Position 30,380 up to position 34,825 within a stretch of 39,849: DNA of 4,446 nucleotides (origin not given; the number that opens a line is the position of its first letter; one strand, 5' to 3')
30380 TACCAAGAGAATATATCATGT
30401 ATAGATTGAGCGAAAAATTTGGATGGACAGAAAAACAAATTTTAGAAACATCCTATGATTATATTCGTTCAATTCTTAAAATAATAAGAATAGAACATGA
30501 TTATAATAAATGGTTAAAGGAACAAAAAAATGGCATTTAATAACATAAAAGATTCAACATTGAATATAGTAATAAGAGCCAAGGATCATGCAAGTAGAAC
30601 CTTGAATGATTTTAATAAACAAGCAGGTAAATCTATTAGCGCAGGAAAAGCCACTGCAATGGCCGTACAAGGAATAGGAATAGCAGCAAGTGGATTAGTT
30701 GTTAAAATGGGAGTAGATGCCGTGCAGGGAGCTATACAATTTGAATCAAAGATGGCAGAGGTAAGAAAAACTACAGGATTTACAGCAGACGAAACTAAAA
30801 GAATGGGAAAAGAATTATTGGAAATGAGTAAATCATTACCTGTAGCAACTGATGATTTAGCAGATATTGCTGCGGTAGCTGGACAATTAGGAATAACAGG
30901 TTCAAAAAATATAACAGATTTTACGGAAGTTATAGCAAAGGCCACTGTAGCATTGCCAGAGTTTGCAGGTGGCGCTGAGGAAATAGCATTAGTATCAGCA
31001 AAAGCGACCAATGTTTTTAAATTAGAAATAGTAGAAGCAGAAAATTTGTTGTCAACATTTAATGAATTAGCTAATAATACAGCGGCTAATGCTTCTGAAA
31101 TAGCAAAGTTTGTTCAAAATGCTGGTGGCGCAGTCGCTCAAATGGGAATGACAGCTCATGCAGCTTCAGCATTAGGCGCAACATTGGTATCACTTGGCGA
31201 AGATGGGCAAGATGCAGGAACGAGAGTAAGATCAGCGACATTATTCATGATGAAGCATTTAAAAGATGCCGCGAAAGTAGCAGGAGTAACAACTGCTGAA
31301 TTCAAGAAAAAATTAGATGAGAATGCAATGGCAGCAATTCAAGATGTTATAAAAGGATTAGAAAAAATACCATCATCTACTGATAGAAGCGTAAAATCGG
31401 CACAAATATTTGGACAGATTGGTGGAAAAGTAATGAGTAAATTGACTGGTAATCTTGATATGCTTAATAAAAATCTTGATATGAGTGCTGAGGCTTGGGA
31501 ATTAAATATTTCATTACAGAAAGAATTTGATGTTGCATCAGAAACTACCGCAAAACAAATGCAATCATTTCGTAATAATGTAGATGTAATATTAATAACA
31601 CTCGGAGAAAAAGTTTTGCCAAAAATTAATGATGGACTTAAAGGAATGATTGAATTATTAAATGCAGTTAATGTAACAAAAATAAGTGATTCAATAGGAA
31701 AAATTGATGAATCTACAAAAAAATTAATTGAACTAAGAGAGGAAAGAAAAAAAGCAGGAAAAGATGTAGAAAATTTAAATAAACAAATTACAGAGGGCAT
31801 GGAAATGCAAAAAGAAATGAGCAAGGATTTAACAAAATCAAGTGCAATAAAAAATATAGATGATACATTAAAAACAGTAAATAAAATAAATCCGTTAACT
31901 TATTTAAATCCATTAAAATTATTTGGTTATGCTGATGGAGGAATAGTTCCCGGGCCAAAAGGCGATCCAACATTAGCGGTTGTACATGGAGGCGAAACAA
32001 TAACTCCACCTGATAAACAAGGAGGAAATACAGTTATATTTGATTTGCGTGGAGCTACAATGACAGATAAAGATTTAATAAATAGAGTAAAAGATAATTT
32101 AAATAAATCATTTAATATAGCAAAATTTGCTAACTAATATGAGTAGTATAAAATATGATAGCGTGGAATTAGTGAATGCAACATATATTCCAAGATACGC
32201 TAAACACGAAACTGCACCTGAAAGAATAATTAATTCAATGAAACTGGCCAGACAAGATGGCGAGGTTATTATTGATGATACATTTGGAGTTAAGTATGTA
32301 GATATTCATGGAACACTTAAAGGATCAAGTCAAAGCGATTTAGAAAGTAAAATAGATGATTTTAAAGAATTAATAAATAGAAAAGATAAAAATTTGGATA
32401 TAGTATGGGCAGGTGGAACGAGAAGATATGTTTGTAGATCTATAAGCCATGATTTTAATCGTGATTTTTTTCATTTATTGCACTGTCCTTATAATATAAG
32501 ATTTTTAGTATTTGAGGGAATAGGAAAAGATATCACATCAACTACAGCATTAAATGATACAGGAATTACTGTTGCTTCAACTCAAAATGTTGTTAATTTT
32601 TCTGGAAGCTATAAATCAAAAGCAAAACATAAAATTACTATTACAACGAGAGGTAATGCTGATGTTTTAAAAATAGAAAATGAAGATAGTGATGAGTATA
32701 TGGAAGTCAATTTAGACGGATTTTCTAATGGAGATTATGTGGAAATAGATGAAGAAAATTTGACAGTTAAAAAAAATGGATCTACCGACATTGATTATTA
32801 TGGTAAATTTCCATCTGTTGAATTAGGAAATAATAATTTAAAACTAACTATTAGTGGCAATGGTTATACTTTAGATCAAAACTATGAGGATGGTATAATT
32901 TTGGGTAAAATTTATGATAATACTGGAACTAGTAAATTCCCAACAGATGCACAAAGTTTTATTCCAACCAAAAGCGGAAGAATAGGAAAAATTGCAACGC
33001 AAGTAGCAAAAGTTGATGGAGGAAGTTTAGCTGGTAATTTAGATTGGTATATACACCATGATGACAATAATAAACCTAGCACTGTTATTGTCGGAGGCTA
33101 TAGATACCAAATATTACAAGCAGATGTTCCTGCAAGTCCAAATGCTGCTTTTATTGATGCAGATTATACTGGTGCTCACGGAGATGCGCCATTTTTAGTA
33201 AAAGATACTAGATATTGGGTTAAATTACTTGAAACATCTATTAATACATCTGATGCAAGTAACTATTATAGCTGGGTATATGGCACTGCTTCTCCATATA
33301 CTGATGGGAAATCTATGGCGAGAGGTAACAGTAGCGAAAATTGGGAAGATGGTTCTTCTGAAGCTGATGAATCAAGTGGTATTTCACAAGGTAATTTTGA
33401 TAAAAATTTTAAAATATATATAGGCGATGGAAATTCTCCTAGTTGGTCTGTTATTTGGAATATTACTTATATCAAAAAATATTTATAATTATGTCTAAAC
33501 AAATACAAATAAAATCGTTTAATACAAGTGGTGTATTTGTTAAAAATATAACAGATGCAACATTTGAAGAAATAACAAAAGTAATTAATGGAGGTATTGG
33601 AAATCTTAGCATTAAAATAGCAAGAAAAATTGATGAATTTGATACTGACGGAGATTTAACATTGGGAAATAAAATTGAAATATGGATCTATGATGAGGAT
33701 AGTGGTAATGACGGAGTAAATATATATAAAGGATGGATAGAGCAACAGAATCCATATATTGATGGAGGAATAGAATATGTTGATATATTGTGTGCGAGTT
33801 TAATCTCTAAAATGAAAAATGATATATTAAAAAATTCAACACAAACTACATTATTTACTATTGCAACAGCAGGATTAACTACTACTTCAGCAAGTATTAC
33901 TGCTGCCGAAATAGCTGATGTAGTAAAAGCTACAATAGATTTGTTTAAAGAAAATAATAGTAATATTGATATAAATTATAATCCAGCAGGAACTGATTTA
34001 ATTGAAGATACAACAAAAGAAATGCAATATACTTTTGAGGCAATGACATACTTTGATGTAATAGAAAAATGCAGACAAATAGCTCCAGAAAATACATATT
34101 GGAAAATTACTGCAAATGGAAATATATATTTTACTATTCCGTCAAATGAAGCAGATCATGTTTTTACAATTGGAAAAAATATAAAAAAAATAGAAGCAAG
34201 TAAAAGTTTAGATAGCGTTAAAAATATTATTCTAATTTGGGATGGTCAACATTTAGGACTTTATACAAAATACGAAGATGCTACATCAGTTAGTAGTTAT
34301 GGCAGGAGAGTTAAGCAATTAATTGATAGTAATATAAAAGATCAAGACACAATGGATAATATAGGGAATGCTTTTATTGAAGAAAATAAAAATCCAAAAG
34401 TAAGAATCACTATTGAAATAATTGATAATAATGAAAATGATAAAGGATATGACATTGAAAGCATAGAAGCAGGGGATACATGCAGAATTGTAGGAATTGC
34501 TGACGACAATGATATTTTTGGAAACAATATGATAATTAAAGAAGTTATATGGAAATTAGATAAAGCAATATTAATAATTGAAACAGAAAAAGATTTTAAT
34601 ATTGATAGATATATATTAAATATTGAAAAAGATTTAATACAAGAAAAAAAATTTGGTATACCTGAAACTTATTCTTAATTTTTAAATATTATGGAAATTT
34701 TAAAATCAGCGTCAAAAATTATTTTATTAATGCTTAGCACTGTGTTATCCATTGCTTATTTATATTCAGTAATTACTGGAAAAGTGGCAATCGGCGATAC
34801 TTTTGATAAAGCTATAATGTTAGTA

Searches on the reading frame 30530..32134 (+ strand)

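Call 7: search_protein_families(library=phrogs, proteins=[window:30530-32134:+], max_evalue=0.001)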
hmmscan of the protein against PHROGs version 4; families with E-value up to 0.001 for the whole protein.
window:30530-32134:+ (535 aa): 17 families
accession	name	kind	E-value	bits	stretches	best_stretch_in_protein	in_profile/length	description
phrog_28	-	tail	7.6e-46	158.2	1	23-380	241-591/1228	tail length tape measure protein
phrog_13339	-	tail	5.2e-37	127.7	1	22-378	50-404/2156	tail length tape measure protein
phrog_14441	-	tail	2.8e-23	83.9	1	14-231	10-237/241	tail length tape measure protein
phrog_30543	-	tail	5.4e-23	81.8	1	7-383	3-394/1167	tail length tape measure protein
phrog_991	-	tail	5.5e-22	78.2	1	14-400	245-617/1966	tail length tape measure protein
phrog_1272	-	tail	1e-20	74.2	1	26-392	217-582/1606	tail length tape measure protein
phrog_35707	-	tail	7.5e-20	72.1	1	31-382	44-402/755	tail length tape measure protein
phrog_1293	-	tail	8.9e-20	71.1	1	32-400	153-514/1424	tail length tape measure protein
phrog_1533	-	tail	1.2e-18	67.1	1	16-400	203-581/1688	tail length tape measure protein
phrog_23108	-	tail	1.1e-17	64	1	59-385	440-776/1552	tail length tape measure protein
phrog_17594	-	tail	9e-17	60.9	1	54-392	164-511/1582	tail length tape measure protein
phrog_167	-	tail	8.7e-15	54.5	1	19-451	221-617/1555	tail length tape measure protein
phrog_17727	-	tail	1.4e-11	45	1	242-379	34-169/443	tail length tape measure protein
phrog_9696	-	tail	1.8e-11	43.6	1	21-345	35-348/1415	tail length tape measure protein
phrog_4704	-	tail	5.4e-11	42.9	1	36-250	187-393/625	tail length tape measure protein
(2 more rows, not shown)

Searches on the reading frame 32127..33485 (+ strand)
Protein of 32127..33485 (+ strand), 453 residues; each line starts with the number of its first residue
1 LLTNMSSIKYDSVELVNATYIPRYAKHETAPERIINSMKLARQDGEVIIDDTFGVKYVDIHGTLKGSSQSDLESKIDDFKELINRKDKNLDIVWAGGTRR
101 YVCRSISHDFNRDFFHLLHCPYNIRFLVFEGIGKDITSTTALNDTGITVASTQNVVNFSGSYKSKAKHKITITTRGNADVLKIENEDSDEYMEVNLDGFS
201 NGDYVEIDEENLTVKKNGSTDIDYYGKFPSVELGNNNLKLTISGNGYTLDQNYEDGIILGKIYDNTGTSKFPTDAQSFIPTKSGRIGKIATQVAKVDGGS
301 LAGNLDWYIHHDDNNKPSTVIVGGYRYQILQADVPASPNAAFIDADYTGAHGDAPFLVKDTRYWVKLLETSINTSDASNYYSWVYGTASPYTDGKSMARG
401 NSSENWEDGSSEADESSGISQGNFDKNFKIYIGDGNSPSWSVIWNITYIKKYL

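Call 7: search_protein_families(library=phrogs, proteins=[window:32127-33485:+], max_evalue=0.001)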
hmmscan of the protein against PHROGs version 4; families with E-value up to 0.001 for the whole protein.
window:32127-33485:+ (453 aa): 0 families

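Call 12: search_protein_families(library=ncbifam, proteins=[window:32127-33485:+], max_evalue=0.01)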
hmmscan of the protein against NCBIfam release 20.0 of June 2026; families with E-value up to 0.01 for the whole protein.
window:32127-33485:+ (453 aa): 0 families

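Call 16: search_protein_families(library=pfam, proteins=[window:32127-33485:+], max_evalue=0.01)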
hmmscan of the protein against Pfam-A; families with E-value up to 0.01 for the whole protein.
window:32127-33485:+ (453 aa): 2 families
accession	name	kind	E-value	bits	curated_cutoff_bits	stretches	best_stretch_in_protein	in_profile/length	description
PF22768.1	SPP1_Dit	-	1e-08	35.7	25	1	166-244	6-86/97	Siphovirus-type tail component, C-terminal domain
PF05709.17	Sipho_tail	-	0.00019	22.1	24.2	1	31-87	27-79/118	Phage tail protein RIFT-related domain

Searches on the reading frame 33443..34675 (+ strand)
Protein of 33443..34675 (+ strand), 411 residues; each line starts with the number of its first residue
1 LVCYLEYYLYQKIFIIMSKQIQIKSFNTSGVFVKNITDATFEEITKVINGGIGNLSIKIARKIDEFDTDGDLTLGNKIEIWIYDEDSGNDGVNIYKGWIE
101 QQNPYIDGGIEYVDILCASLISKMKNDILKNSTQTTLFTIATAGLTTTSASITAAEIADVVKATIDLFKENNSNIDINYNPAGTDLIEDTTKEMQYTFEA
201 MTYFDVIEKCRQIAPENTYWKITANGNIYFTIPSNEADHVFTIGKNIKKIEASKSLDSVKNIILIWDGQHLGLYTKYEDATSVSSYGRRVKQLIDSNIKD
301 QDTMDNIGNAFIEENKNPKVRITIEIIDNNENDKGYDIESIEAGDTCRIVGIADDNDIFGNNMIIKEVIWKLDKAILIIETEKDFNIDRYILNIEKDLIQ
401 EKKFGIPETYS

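Call 7: search_protein_families(library=phrogs, proteins=[window:33443-34675:+], max_evalue=0.001)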
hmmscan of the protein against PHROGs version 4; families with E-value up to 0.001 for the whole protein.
window:33443-34675:+ (411 aa): 2 families
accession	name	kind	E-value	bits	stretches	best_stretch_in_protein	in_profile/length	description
phrog_6185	-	unknown function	3.3e-07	30.1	1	155-326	253-425/647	-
phrog_1887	-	tail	0.00074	19.6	0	19-350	302-623/670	tail protein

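Call 12: search_protein_families(library=ncbifam, proteins=[window:33443-34675:+], max_evalue=0.01)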
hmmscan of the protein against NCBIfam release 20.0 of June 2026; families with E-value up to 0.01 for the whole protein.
window:33443-34675:+ (411 aa): 0 families

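Call 16: search_protein_families(library=pfam, proteins=[window:33443-34675:+], max_evalue=0.01)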
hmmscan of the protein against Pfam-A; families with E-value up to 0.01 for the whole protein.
window:33443-34675:+ (411 aa): 1 family
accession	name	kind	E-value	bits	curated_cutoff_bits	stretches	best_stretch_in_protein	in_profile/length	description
PF11611.13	DUF4352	-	0.001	19.8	25.9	1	164-239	39-108/122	Domain of unknown function (DUF4352)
